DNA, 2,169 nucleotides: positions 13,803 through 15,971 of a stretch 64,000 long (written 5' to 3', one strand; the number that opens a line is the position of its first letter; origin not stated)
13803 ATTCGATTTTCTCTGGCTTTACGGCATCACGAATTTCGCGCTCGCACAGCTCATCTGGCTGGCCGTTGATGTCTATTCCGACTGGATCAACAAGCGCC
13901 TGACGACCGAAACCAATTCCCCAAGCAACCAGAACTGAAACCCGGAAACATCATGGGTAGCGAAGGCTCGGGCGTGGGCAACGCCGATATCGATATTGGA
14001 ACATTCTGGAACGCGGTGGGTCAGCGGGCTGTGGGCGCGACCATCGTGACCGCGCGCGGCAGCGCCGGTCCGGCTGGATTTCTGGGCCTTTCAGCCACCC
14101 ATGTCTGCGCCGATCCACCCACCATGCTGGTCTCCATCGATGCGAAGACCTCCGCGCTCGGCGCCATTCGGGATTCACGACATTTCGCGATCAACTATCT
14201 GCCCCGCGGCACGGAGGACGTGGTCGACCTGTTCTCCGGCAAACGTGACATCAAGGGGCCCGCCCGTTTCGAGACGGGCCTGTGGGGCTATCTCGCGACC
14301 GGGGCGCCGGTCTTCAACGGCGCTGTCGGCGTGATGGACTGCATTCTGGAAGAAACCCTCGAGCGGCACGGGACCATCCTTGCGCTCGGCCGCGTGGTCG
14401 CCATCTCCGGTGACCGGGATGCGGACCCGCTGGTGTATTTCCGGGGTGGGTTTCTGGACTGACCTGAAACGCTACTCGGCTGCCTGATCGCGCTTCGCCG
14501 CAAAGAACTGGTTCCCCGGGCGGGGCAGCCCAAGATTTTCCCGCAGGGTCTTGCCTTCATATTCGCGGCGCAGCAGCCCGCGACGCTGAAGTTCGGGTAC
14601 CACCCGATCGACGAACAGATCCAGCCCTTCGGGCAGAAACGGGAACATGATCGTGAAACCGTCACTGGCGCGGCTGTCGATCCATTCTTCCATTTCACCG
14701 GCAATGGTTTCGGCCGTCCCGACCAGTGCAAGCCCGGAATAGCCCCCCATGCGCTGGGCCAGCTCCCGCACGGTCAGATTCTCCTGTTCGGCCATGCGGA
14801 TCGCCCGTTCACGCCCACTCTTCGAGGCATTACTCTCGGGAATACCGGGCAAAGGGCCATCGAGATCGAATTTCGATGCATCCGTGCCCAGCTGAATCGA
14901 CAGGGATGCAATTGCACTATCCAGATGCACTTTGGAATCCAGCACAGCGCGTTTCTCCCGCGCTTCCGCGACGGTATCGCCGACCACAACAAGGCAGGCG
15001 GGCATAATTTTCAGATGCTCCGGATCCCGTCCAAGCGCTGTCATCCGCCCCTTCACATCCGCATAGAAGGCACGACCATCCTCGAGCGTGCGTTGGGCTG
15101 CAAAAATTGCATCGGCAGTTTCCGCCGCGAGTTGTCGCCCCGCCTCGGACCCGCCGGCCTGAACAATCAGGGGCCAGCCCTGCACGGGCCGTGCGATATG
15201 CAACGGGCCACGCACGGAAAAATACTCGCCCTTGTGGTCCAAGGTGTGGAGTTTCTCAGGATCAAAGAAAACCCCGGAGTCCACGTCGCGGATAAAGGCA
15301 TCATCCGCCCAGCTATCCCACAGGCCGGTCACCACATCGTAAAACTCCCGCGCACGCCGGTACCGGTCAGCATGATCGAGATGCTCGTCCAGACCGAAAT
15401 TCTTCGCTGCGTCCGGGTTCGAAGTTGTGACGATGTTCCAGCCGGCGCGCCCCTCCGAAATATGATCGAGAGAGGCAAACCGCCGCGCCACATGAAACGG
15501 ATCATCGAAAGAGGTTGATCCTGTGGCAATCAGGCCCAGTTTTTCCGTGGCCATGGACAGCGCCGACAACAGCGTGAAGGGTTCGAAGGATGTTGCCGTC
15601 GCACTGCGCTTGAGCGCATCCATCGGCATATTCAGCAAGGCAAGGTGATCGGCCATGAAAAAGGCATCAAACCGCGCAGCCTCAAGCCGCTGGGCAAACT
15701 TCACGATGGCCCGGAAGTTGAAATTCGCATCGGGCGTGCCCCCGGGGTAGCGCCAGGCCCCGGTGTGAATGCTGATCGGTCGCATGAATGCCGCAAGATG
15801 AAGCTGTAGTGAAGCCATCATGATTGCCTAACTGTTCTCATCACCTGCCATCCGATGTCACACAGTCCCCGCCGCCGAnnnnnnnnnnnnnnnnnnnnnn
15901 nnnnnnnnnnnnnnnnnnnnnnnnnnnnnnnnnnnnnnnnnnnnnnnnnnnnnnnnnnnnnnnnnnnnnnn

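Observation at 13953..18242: Two-component flavin monooxygenase (NtaA/DszA-like plus flavin reductase) clustered with an unusually long (~770 aa) amidase-signature enzyme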

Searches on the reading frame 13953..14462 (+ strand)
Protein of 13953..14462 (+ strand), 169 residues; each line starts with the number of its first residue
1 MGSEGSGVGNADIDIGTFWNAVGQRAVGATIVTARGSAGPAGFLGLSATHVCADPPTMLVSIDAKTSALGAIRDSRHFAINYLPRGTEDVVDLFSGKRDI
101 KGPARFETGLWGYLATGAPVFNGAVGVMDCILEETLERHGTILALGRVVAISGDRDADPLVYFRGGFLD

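Call 6: search_protein_families(library=pfam, proteins=[window:13953-14462:+], max_evalue=0.01)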
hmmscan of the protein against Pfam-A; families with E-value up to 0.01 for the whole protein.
window:13953-14462:+ (169 aa): 1 family
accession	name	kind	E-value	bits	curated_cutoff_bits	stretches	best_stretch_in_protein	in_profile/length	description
PF01613.24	Flavin_Reduct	-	1e-26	94.3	27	1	27-167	6-149/153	Flavin reductase like domain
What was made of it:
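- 13953..14462 (+): Flavin reductase (169 aa), convergent with the monooxygenase. It appears to be transcribed with the EamA transporter gene (12644-13516) and a 150-aa ORF (13486-13938). PF01613 E=1e-26 (call 6).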

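Call 7: search_protein_families(library=ncbifam, proteins=[window:13953-14462:+], max_evalue=0.01)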
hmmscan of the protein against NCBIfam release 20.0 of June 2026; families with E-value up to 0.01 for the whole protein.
window:13953-14462:+ (169 aa): 8 families
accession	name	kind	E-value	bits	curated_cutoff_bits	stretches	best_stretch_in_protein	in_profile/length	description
TIGR03615.1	RutF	equivalog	1.2e-21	77.4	254.75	1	17-164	5-150/156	NADH-dependent FMN reductase RutF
NF045630.1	monooxsub_HsaB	equivalog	1e-19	71.1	230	1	11-167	3-156/186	3-hydroxy-9,10-secoandrosta-1,3,5(10)-triene-9,17-dione monooxygenase reductase subunit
NF045919.1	HphnlacHdxRed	equivalog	3.3e-15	56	340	1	11-166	3-154/309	p-hydroxyphenylacetate 3-hydroxylase reductase component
NF045733.1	StyMonoxStyB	equivalog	7e-14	52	200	1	18-165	4-144/150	styrene monooxygenase NADH-dependent flavin reductase subunit StyB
NF042921.1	HpaC_Thermus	equivalog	7.7e-14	52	200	1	18-166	5-145/150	4-hydroxyphenylacetate 3-monooxygenase reductase subunit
NF052639.1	FlvnRedFerAPor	equivalog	3.7e-13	49.4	260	1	18-167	7-152/158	flavin reductase FerA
TIGR02296.1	HpaC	equivalog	3.4e-12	46.7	205.95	1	18-167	1-150/154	4-hydroxyphenylacetate 3-monooxygenase, reductase component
NF012030.0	PRK15486.1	equivalog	8.2e-10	38.7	315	1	18-166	10-158/170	4-hydroxyphenylacetate 3-monooxygenase reductase subunit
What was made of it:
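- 13953..14462 (+): Best NCBIfam match is RutF, 77 bits, below its cut-off (call 7).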

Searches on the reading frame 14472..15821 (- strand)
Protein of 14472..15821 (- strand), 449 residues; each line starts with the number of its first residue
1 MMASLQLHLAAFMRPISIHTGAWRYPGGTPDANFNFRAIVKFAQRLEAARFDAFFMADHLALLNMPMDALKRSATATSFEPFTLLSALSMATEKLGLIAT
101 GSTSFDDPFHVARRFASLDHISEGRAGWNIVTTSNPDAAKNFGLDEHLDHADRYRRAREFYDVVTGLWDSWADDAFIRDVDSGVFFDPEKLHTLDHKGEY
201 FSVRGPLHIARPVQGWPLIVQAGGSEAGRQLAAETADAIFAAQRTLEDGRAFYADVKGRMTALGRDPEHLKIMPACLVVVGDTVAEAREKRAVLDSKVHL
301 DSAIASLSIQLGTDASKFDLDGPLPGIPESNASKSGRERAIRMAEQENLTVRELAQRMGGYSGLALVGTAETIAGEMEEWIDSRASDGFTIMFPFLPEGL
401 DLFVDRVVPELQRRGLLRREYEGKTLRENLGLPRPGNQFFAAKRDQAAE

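Call 6: search_protein_families(library=pfam, proteins=[window:14472-15821:-], max_evalue=0.01)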
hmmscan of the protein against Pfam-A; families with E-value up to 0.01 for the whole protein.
window:14472-15821:- (449 aa): 1 family
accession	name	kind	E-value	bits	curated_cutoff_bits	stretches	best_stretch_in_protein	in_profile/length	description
PF00296.26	Bac_luciferase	-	3.2e-51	175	27.9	1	23-384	14-311/314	Luciferase-like monooxygenase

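Call 7: search_protein_families(library=ncbifam, proteins=[window:14472-15821:-], max_evalue=0.01)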
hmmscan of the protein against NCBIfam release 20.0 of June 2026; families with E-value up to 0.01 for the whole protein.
window:14472-15821:- (449 aa): 17 families
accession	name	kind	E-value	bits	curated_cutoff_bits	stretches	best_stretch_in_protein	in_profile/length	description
TIGR03860.1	FMN_nitrolo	subfamily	2.9e-166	553.5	279.7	1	9-429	1-422/422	NtaA/DmoA family FMN-dependent monooxygenase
TIGR04021.1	LLM_DMSO2_sfnG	equivalog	4e-24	85.6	382.95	1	78-290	60-248/350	dimethylsulfone monooxygenase SfnG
TIGR03619.1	F420_Rv2161c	subfamily_domain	1.2e-20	74.2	166.9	2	41-169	2-131/247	TIGR03619 family F420-dependent LLM class oxidoreductase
TIGR03560.1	F420_Rv1855c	subfamily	8.5e-18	65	231.4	1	35-271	11-223/227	TIGR03560 family F420-dependent LLM class oxidoreductase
TIGR03565.1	alk_sulf_monoox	equivalog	5.3e-17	61.9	518.2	1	80-409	54-344/346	FMNH2-dependent alkanesulfonate monooxygenase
TIGR03612.1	RutA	equivalog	5.5e-17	62.3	498.3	1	78-314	64-278/355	pyrimidine utilization protein A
NF001939.1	PRK00719.1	subfamily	9.5e-17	60.8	510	1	81-414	55-349/373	alkanesulfonate monooxygenase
TIGR03571.1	lucif_BA3436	subfamily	1.6e-09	37.5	303.9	1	33-169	27-154/304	TIGR03571 family LLM class oxidoreductase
TIGR03621.1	F420_MSMEG_2516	subfamily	1.6e-08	34.1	213.15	1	36-125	13-87/295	TIGR03621 family F420-dependent LLM class oxidoreductase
TIGR03856.1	F420_MSMEG_2906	subfamily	3.5e-05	23.5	243.7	1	30-126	9-99/249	LLM class F420-dependent oxidoreductase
TIGR03617.1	F420_MSMEG_2256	subfamily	5.3e-05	22.3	278.15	1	77-296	17-221/318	TIGR03617 family F420-dependent LLM class oxidoreductase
TIGR03858.1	LLM_2I7G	subfamily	0.0001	21.4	462.25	1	74-144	52-122/337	Atu2307/SP_0267 family LLM class monooxygenase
TIGR04036.1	LLM_CE1758_fam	subfamily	0.0003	19.7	479.1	1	27-145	18-125/355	CE1758 family FMN-dependent luciferase-like monooxygenase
TIGR03559.1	F420_Rv3520c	subfamily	0.00062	18.9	335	1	74-289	33-237/325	LLM class F420-dependent oxidoreductase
TIGR04027.1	LLM_KPN_01858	hypoth_equivalog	0.00084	18.4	412.9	1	80-193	53-159/326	putative FMN-dependent luciferase-like monooxygenase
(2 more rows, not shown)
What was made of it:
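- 14472..15821 (-): NtaA/DmoA-family FMNH2-dependent luciferase-like monooxygenase (449 aa). TIGR03860 553.5 bits, cut-off 279.7 (call 7).
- On NtaA/DmoA FMN-dependent monooxygenase (TIGR03860): 553.5 bits against 279.7, covering residues 9-429 of 449 (call 7).
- Checked: The monooxygenase scores 553.5 bits on TIGR03860 (NtaA/DmoA family; cut-off 279.7) (call 7).
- The monooxygenase is a member of the NtaA/DmoA family (call 7).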

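Call 37: search_solved_structures(query=window:14472-15821:-, max_evalue=1e-10)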
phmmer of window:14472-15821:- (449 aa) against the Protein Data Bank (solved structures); distinct sequences matched with E-value up to 1e-10: 14.
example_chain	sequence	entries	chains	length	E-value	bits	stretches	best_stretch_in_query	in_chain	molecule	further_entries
1yw1_A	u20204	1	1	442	5.1e-106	358.3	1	10-438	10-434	PROTEIN YTNJ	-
6ask_A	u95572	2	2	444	5.1e-106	358.3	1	10-438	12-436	Putative monooxygenase MoxC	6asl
1tvl_A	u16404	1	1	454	5.1e-106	358.3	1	10-438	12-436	protein YTNJ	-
3sdo_A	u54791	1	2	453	5.9e-101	341.6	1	5-439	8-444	Nitrilotriacetate monooxygenase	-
7e36_B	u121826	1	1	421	3e-97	329.4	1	6-433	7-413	FMN-dependent oxidoreductase (Nitrilotriacetate monooxygenase family)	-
5tlc_A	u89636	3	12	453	3.5e-94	319.3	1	4-435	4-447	Dibenzothiophene desulfurization enzyme A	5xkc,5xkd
5dqp_A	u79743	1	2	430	3.8e-72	246.6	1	6-434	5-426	EDTA monooxygenase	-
3b9n_A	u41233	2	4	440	2.1e-70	240.9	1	6-430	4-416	Alkane monooxygenase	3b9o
6ak1_A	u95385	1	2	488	6.4e-69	236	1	19-430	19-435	Dimethyl-sulfide monooxygenase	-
6lr1_A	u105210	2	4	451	1.2e-64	221.9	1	17-430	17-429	Hexachlorobenzene oxidative dehalogenase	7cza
5w48_A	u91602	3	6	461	2.4e-52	181.4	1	19-430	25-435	Riboflavin Lyase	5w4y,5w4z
7e36_A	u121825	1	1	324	3.9e-43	151.1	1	44-249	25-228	Alkanesulfonate monooxygenase SsuD/methylene tetrahydromethanopterin reductase-like flavin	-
3rao_A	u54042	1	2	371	1.1e-12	50.7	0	55-169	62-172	Putative Luciferase-like Monooxygenase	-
8vw6_A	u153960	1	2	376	1.6e-12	50.2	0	72-169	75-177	Alkanesulfonate monooxygenase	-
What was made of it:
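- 14472..15821 (-): Best solved relatives are YtnJ/MoxC 1yw1/6ask (358 bits), NtaA 3sdo (342) and DszA 5tlc (319) (call 37).
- Closest known: NtaA/NtaB nitrilotriacetate monooxygenase and other TIGR03860 two-component systems. Different: It is no closer to NtaA than to YtnJ or DszA (call 37), so the substrate cannot be inferred.
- The best solved relative of the monooxygenase is B. subtilis YtnJ/MoxC, followed by NtaA and DszA (call 37). The score against DmoA is much lower, 236 bits (call 37).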

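Call 55: find_related_loci(query=window:14472-15821:-, collection=metagenome_contigs, flank=8000)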
Query window:14472-15821:- (449 aa) in metagenome_contigs; peptide patterns used: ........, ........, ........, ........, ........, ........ (x = any residue, [..] = any of these).
600 stretches matched a pattern (row limit reached: there are more); 590 encode a relative of the query (tblastn E <= 1e-3); the best 80 are kept; 80 distinct loci.
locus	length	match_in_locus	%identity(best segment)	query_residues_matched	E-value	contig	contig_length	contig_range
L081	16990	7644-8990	90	1-449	0e+0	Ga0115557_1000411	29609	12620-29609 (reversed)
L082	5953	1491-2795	89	6-440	0e+0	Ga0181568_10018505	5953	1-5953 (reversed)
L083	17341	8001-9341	87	1-448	0e+0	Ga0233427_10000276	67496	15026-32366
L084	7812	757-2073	79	2-440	0e+0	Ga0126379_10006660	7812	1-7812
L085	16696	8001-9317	78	2-440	0e+0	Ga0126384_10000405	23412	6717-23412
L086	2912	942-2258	78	2-440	0e+0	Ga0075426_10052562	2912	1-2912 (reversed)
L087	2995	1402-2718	78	2-440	0e+0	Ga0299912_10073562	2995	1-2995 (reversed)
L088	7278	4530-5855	77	2-443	0e+0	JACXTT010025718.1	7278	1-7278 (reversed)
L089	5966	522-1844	77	1-441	0e+0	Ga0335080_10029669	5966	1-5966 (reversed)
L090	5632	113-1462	76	1-449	0e+0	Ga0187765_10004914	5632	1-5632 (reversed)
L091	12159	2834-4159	76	1-442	0e+0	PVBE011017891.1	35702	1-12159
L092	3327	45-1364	77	2-441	0e+0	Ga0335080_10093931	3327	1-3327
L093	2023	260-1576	77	2-440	0e+0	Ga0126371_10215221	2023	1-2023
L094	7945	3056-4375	77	1-440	0e+0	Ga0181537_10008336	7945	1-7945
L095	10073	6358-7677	78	1-440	0e+0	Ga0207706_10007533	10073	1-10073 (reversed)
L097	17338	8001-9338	75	2-449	0e+0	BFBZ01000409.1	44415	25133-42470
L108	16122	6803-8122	76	1-440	0e+0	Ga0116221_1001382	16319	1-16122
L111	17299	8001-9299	76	2-443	0e+0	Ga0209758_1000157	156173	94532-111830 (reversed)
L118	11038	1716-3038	74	1-440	0e+0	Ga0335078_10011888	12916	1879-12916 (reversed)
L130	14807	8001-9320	75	1-440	0e+0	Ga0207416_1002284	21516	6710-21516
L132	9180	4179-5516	74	1-445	0e+0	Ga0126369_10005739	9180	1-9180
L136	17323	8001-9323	74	1-440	0e+0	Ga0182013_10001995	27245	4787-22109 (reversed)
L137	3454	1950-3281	74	1-443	0e+0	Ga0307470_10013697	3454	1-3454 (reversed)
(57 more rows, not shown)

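Call 58: search_protein_families(library=pfam, proteins=[L136:7968-9368:-, L108:8141-9223:-, L130:13361-14686:-, L137:967-1947:+, L130:6088-7056:+, L132:6048-7358:+, L118:4983-6389:+, L111:4297-5565:+, L097:6571-7797:-, L081:8978-9496:-], max_evalue=0.00001)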
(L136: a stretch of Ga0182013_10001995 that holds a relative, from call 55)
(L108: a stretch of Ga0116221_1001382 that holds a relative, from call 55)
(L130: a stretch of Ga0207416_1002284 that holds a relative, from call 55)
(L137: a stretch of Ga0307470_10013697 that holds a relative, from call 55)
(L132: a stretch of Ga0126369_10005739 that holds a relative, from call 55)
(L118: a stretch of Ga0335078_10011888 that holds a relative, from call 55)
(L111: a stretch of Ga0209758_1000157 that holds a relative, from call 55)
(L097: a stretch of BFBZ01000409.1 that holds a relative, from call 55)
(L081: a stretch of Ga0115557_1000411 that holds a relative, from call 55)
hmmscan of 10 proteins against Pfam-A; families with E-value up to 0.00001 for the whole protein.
L136:7968-9368:- (466 aa): 0 families

L108:8141-9223:- (360 aa): 1 family
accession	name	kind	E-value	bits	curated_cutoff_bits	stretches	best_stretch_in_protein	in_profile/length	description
PF07813.17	LTXXQ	-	3.3e-19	69.9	24.3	1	267-353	5-98/100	LTXXQ motif family protein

L130:13361-14686:- (441 aa): 3 families
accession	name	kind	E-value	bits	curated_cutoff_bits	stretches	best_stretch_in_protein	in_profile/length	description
PF03092.22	BT1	-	3.6e-39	135.1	22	1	41-413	6-413/432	BT1 family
PF07690.21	MFS_1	-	1.9e-31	109.7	33.4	2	46-375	18-346/347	Major Facilitator Superfamily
PF12832.13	MFS_1_like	-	3e-07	30.3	25.2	1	47-384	22-363/373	MFS_1 like family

L137:967-1947:+ (326 aa): 1 family
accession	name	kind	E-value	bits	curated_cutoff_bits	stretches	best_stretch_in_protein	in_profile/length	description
PF03401.19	TctC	-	4.1e-59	200.8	27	1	52-323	2-273/274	Tripartite tricarboxylate transporter family receptor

L130:6088-7056:+ (322 aa): 1 family
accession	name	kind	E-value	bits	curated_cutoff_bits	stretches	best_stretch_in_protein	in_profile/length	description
PF08238.18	Sel1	-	4.5e-23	81.3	30.7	2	152-186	2-36/36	Sel1 repeat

L132:6048-7358:+ (436 aa): 2 families
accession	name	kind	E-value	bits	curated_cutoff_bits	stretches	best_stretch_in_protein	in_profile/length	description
PF14535.12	AMP-binding_C_2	-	1e-25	90.2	25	1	341-434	1-96/96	AMP-binding enzyme C-terminal domain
PF00501.34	AMP-binding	-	4.2e-20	72.3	29.9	1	88-294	159-374/384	AMP-binding enzyme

L118:4983-6389:+ (468 aa): 1 family
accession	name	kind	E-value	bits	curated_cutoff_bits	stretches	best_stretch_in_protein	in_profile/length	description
PF00378.25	ECH_1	-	1.6e-17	64.1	27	1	202-399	7-181/251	Enoyl-CoA hydratase/isomerase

L111:4297-5565:+ (422 aa): 0 families

L097:6571-7797:- (408 aa): 0 families

L081:8978-9496:- (172 aa): 0 families

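Call 76: search_protein_families(library=pfam, proteins=[L083:2645-3766:+, L083:3958-4875:-, L083:4962-5495:+, L083:9784-10365:+, L081:2519-3421:-, L081:9983-11356:+, L082:2612-3712:+, L082:3731-4168:+, L083:568-1929:-], max_evalue=0.0001)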
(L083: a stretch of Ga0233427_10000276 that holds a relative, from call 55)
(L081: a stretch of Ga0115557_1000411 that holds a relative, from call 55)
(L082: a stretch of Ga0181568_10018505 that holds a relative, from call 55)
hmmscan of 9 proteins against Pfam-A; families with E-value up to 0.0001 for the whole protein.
L083:2645-3766:+ (373 aa): 0 families

L083:3958-4875:- (305 aa): 4 families
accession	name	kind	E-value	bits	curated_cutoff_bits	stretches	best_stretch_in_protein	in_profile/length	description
PF12852.13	Cupin_6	-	7.1e-42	143.7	26.7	1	3-184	1-183/183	Cupin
PF12833.13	HTH_18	-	3.7e-21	75.6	33.6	1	221-299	1-79/80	Helix-turn-helix domain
PF00165.29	HTH_AraC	-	3.1e-11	43.5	26.6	1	209-249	2-42/42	Bacterial regulatory helix-turn-helix proteins, AraC family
PF02311.25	AraC_binding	-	3.5e-06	27.2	21.1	1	37-76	23-62/135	AraC-like ligand binding domain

L083:4962-5495:+ (177 aa): 3 families
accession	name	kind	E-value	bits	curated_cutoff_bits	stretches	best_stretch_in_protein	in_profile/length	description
PF14499.12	DUF4437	-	1.3e-10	41.3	24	1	64-173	8-115/250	Domain of unknown function (DUF4437)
PF07883.17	Cupin_2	-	5.5e-07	29.7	27.2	1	100-165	5-68/70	Cupin domain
PF12973.13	Cupin_7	-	8.8e-07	29.1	27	1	64-165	4-99/105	ChrR Cupin-like domain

L083:9784-10365:+ (193 aa): 0 families

L081:2519-3421:- (300 aa): 0 families

L081:9983-11356:+ (457 aa): 0 families

L082:2612-3712:+ (366 aa): 0 families

L082:3731-4168:+ (145 aa): 0 families

L083:568-1929:- (453 aa): 2 families
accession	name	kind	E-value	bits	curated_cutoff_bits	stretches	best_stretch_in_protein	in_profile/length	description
PF06808.19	DctM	-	4.5e-76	256.8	23.8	1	11-441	1-411/413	Tripartite ATP-independent periplasmic transporter, DctM component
PF03600.22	CitMHS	-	4.4e-05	23.2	31.9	1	268-438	14-182/336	Citrate transporter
